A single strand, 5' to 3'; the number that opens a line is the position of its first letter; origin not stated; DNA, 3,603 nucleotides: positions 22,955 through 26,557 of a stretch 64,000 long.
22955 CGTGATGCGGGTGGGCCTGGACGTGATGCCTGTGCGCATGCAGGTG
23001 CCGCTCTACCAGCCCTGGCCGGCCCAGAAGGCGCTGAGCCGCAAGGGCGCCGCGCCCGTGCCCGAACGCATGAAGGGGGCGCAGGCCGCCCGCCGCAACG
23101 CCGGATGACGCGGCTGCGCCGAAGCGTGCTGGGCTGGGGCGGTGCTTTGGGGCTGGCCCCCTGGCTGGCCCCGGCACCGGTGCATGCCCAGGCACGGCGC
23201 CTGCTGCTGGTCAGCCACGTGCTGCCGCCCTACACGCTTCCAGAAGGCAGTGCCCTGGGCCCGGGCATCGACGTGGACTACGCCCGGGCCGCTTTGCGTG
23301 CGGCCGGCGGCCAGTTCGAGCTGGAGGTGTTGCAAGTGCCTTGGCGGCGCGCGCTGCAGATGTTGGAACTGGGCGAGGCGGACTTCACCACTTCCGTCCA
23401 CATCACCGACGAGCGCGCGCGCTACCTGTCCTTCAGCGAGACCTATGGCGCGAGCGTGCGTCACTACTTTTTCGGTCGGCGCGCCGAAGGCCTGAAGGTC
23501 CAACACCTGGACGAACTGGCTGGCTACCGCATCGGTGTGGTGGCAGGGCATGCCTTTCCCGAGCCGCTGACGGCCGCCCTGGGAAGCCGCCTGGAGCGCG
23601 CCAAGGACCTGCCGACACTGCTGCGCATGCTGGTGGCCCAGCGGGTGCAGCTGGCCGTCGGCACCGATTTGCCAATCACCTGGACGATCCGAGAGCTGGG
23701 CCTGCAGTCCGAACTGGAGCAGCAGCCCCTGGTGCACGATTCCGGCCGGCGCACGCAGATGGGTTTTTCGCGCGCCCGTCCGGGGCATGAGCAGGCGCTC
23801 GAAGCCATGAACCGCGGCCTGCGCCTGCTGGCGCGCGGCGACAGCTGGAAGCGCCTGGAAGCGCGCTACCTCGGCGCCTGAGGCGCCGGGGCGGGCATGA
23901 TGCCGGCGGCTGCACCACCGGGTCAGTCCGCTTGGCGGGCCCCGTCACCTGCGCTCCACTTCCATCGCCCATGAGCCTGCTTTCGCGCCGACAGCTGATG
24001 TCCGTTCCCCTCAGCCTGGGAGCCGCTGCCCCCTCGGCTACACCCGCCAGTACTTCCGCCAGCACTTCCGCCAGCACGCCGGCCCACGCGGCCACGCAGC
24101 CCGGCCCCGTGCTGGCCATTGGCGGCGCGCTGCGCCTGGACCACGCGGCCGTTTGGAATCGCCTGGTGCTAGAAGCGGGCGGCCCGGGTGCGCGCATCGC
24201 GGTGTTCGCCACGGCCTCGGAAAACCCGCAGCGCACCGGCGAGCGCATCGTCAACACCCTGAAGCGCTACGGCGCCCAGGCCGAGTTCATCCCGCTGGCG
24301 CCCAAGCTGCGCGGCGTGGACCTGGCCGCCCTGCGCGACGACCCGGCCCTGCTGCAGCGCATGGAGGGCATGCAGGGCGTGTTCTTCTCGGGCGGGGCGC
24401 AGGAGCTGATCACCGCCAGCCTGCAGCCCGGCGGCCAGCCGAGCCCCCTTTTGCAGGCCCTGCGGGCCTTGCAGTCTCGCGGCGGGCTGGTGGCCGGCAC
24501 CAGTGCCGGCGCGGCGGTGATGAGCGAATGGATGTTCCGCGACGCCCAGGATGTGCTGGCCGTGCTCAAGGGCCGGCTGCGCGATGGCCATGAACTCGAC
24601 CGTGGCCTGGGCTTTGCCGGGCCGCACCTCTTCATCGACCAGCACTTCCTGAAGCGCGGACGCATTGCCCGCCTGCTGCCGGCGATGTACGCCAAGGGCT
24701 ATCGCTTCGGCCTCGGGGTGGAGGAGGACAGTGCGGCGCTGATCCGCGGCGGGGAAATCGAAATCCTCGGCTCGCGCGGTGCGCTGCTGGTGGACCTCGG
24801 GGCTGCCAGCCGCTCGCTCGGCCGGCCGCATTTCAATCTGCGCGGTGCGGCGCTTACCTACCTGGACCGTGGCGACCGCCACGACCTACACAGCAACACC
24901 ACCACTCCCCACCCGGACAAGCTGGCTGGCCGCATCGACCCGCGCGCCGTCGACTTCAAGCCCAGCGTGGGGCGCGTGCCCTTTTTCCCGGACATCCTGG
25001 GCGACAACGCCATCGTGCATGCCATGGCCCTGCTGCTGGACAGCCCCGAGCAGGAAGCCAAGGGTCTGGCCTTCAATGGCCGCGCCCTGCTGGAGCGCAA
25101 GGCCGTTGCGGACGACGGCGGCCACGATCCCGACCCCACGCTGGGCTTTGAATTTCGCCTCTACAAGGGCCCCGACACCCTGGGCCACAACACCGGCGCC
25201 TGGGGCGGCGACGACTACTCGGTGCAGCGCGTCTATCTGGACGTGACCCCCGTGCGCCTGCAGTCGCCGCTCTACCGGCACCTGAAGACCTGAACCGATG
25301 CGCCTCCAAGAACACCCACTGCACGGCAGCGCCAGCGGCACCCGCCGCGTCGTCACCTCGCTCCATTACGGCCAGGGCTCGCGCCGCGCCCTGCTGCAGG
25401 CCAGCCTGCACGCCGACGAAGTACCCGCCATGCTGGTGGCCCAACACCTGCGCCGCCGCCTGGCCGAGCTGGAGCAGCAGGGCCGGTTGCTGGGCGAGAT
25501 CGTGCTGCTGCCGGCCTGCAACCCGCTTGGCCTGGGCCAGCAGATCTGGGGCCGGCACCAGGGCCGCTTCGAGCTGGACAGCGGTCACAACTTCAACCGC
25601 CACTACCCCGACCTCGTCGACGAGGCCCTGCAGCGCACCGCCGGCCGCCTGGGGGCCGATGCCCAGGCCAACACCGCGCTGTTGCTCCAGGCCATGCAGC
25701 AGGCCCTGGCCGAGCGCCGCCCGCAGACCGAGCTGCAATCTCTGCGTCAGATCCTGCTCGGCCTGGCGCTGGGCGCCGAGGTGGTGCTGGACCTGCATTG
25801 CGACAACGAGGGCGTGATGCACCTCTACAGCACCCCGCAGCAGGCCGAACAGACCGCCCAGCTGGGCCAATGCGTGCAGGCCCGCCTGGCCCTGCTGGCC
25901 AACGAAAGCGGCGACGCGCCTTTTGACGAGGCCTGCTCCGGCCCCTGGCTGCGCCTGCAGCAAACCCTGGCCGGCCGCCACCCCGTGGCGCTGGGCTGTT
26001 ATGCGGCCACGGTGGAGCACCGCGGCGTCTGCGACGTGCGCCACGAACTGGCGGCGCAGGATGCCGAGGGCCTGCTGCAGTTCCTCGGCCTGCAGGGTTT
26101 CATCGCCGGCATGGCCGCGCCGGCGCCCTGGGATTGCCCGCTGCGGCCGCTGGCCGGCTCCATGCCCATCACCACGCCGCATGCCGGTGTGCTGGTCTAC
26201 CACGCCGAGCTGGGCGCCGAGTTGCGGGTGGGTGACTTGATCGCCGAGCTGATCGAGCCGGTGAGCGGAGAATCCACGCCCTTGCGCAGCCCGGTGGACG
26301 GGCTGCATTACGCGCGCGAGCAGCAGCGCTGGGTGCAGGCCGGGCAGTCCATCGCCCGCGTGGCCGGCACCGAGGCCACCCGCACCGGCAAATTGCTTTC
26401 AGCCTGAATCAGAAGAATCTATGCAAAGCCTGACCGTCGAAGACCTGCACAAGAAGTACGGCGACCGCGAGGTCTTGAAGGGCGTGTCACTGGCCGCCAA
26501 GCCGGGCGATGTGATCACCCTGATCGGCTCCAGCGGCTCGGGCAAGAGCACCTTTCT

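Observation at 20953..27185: Cyanophycin-scavenging locus: two exported cyanophycinases, AotO/CphZ-like dipeptidase and Arg-type ABC ATPase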

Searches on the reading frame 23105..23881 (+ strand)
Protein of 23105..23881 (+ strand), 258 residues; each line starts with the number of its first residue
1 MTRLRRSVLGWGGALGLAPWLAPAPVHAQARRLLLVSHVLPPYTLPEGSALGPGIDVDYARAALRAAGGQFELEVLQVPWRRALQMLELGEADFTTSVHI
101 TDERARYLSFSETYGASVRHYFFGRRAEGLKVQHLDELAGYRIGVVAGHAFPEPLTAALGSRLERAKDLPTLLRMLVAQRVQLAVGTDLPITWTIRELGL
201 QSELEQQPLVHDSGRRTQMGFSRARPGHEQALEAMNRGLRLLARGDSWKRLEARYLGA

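Call 3: search_protein_families(library=pfam, proteins=[window:23105-23881:+], max_evalue=0.01)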
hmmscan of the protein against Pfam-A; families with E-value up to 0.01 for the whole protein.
window:23105-23881:+ (258 aa): 1 family
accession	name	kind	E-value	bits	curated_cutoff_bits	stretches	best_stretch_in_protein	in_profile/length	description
PF00497.25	SBP_bac_3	-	3e-14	53.4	26.4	1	40-257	9-131/132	Bacterial extracellular solute-binding proteins, family 3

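Call 4: search_protein_families(library=ncbifam, proteins=[window:23105-23881:+], max_evalue=0.01)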
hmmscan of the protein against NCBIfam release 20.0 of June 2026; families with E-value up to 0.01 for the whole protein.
window:23105-23881:+ (258 aa): 4 families
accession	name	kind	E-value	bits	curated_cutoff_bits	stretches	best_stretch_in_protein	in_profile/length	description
TIGR01096.1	3A0103s03R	subfamily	2.2e-05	24.1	256.35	1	38-149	32-140/250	lysine/arginine/ornithine ABC transporter substrate-binding protein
TIGR02285.1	TIGR02285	subfamily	0.00018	20.9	143.3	1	20-113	8-99/268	TIGR02285 family protein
NF008426.0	PRK11260.1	equivalog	0.00025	20.4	312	1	40-181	51-191/266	cystine ABC transporter substrate-binding protein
TIGR04262.1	orph_peri_GRRM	subfamily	0.0045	16.3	190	1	61-148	34-119/257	extracellular substrate binding-like orphan protein GrrP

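Call 35: search_solved_structures(query=window:23105-23881:+, max_evalue=0.001, show_alignments=1)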
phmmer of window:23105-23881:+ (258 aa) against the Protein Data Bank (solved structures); distinct sequences matched with E-value up to 0.001: 10.
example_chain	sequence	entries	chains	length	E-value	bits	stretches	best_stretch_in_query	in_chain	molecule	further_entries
3h7m_A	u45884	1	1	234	1.2e-06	31.6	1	39-257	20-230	Sensor protein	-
6h30_A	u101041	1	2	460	1.8e-05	27.7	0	41-145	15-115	Glutamine ABC transporter permease and substrate binding protein protein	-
4zef_A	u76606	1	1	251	2.1e-05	27.4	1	41-251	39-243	Amino acid ABC transporter amino acid-binding/permease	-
7ejg_C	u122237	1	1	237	2.9e-05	27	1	39-202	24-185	EAL domain-containing protein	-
4zv1_A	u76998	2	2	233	7.3e-05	25.7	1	38-256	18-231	AncQR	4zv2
4dz1_A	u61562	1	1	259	7.6e-05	25.6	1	31-155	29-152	DalS D-Alanine transporter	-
4q0c_A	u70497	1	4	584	0.00012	25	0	38-150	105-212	Virulence sensor protein BvgS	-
4f3s_A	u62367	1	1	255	0.00012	25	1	35-155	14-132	Putative periplasmic binding protein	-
4oen_A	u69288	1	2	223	0.00012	25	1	36-244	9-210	Second substrate binding domain of putative amino acid ABC transporter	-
3vv5_A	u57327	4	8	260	0.00028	23.8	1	53-257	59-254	Amino acid ABC transporter, binding protein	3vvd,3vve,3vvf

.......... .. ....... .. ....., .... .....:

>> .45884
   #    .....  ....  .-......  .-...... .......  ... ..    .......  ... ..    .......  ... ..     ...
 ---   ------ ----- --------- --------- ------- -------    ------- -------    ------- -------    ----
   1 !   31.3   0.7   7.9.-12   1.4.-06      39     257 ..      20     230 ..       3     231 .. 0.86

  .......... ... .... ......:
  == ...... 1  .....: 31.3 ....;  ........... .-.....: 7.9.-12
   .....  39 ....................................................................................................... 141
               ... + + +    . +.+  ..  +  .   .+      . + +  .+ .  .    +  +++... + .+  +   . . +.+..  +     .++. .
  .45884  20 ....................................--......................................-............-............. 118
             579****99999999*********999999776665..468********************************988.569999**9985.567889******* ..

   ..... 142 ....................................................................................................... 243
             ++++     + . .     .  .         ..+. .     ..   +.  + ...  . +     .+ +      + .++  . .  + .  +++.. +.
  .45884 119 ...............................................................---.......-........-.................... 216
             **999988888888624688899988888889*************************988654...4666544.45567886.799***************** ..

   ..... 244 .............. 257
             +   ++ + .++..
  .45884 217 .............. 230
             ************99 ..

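Call 76: find_homologous_proteins(query=window:23105-23881:+, max_evalue=0.00001)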
Query window:23105-23881:+ (258 aa): 9 proteins with E <= 0.00001 among 7456 candidates.
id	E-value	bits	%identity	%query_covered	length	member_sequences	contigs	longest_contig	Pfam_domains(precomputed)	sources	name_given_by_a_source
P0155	9.7e-165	564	100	100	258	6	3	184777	PF00497.26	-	-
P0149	2.2e-138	478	86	100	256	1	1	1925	PF00497.26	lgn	-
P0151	5.9e-131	454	80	100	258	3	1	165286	PF00497.26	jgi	-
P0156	2.0e-118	413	75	100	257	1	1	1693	PF00497.26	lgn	-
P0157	6.1e-103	362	73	88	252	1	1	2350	PF00497.26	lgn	-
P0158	3.5e-81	291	59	99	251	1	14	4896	PF00497.26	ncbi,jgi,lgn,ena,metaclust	metaclust:\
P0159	2.2e-57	213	49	90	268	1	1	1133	PF00497.26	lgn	-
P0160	1.0e-50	191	49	90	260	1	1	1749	PF00497.26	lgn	-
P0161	3.1e-42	163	41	86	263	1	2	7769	PF00497.26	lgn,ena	-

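Call 77: find_encoding_contigs(protein=P0158, flank=5000, max_places=4)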
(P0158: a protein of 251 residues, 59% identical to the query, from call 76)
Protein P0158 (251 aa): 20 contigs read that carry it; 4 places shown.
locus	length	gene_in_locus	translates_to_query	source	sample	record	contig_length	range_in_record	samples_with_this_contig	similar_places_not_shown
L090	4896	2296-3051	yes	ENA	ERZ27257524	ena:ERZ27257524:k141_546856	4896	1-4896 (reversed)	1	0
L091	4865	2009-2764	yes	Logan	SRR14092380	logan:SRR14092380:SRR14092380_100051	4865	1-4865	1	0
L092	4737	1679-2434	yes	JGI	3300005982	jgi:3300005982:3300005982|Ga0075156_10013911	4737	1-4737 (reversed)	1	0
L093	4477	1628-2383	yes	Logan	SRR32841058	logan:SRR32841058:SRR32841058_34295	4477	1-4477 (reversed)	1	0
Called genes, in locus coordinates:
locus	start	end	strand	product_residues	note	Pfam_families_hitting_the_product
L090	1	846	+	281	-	?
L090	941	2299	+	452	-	PF03575:Peptidase_S51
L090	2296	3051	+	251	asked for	PF00497:SBP_bac_3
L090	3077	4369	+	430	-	PF03575:Peptidase_S51 (weak)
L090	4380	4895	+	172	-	?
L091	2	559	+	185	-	?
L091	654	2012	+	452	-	PF03575:Peptidase_S51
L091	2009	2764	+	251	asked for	PF00497:SBP_bac_3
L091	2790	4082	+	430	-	PF03575:Peptidase_S51 (weak)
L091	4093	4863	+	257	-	?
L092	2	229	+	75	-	?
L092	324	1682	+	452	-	PF03575:Peptidase_S51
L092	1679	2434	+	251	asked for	PF00497:SBP_bac_3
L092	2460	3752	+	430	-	PF03575:Peptidase_S51 (weak)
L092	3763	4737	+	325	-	?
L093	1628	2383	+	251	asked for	PF00497:SBP_bac_3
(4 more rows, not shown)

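Call 78: find_encoding_contigs(protein=P0157, flank=3000, max_places=2)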
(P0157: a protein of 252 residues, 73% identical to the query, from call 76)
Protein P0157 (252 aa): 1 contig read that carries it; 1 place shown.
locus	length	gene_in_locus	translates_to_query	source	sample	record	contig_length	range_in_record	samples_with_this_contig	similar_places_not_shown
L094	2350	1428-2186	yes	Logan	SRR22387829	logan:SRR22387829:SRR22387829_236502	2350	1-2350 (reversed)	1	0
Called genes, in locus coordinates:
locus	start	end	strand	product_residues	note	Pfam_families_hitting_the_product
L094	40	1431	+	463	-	PF03575:Peptidase_S51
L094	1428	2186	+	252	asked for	PF00497:SBP_bac_3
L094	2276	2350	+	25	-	?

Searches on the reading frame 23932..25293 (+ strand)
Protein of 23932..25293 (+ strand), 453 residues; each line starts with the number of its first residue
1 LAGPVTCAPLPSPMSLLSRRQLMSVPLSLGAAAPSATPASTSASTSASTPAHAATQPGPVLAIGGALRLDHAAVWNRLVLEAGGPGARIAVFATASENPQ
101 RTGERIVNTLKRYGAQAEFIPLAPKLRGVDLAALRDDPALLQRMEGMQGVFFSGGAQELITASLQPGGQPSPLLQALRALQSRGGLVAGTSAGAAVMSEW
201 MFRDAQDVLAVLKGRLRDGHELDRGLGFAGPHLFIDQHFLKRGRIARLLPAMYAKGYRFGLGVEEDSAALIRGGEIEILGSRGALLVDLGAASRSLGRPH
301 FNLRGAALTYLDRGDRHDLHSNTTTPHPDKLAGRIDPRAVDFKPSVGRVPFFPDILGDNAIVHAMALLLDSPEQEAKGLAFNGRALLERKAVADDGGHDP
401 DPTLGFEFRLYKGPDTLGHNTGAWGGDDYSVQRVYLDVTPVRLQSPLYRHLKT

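Call 3: search_protein_families(library=pfam, proteins=[window:23932-25293:+], max_evalue=0.01)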
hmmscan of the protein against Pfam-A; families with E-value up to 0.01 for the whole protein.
window:23932-25293:+ (453 aa): 1 family
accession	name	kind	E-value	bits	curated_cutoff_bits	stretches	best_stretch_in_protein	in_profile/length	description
PF03575.23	Peptidase_S51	-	2.5e-05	24.5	23.9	1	139-278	75-205/206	Peptidase family S51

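Call 4: search_protein_families(library=ncbifam, proteins=[window:23932-25293:+], max_evalue=0.01)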
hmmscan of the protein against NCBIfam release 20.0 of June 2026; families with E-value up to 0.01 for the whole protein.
window:23932-25293:+ (453 aa): 1 family
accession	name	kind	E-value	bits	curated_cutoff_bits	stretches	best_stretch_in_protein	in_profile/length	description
TIGR02069.1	cyanophycinase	equivalog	1.1e-33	116.7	126.6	1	61-289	2-217/250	cyanophycinase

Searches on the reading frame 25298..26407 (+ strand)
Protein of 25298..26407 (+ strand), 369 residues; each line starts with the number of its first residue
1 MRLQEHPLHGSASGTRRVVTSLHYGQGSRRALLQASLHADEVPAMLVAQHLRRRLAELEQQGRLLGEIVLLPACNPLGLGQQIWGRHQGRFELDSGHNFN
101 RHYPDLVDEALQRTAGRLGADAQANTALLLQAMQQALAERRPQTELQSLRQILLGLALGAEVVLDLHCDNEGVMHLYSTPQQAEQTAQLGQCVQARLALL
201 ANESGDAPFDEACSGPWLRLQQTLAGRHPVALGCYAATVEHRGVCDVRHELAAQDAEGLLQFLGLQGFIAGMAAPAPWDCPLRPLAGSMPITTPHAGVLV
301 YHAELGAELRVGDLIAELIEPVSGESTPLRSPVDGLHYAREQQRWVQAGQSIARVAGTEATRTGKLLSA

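Call 3: search_protein_families(library=pfam, proteins=[window:25298-26407:+], max_evalue=0.01)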
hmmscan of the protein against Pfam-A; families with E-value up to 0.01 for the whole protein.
window:25298-26407:+ (369 aa): 1 family
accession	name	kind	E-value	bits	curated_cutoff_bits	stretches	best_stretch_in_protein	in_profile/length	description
PF24827.1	AstE_AspA_cat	-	5.5e-12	46.1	25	1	29-263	3-189/192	Succinylglutamate desuccinylase/Aspartoacylase catalytic domain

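Call 4: search_protein_families(library=ncbifam, proteins=[window:25298-26407:+], max_evalue=0.01)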
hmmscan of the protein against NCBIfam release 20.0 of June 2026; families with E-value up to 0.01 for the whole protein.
window:25298-26407:+ (369 aa): 0 families

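Call 7: search_solved_structures(query=window:25298-26407:+, max_evalue=0.01, show_alignments=2)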
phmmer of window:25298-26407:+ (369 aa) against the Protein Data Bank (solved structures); distinct sequences matched with E-value up to 0.01: 4.
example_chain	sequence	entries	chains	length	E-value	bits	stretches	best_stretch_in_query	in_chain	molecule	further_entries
8ein_A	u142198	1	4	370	3.3e-65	223.8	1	11-360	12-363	Succinylglutamate desuccinylase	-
8eip_A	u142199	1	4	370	2.1e-64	221.2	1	11-360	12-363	Succinylglutamate desuccinylase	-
3fmc_A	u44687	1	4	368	1.7e-22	83.4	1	25-342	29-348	Putative succinylglutamate desuccinylase / aspartoacylase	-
3lwu_A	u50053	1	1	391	1.4e-16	63.8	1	30-318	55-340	Succinylglutamate desuccinylase/aspartoacylase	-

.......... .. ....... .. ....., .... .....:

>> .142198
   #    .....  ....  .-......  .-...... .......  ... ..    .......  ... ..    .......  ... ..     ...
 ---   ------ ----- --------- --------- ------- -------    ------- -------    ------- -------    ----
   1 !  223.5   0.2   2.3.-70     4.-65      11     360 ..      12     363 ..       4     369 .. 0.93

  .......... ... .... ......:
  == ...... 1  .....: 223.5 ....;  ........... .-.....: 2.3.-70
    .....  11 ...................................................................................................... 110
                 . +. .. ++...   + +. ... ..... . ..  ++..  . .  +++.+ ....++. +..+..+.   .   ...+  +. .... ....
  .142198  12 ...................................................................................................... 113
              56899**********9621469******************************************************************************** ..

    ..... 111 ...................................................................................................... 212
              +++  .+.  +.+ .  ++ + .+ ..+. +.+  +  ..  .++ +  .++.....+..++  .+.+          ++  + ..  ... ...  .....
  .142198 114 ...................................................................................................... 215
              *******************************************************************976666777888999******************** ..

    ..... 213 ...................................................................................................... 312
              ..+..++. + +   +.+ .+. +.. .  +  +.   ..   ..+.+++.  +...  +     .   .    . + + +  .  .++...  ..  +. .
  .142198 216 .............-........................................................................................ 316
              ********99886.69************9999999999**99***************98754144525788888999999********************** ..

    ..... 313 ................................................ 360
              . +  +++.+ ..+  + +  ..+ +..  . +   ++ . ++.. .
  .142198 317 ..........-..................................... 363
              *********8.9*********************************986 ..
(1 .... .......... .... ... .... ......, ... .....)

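Call 14: find_encoding_contigs(protein=window:25298-26407:+, flank=10000, max_places=6)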
Protein window:25298-26407:+ (369 aa): 1 contig read that carries it; 1 place shown.
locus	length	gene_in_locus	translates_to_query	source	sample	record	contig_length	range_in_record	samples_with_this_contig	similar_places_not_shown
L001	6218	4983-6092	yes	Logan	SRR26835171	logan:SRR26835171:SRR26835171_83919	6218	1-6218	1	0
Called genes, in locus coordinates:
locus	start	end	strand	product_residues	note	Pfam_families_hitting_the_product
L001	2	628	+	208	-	?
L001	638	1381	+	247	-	PF00497:SBP_bac_3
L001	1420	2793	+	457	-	PF03575:Peptidase_S51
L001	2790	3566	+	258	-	PF00497:SBP_bac_3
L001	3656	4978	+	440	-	PF03575:Peptidase_S51 (faint)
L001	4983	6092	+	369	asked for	PF24827:AstE_AspA_cat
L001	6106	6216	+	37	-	?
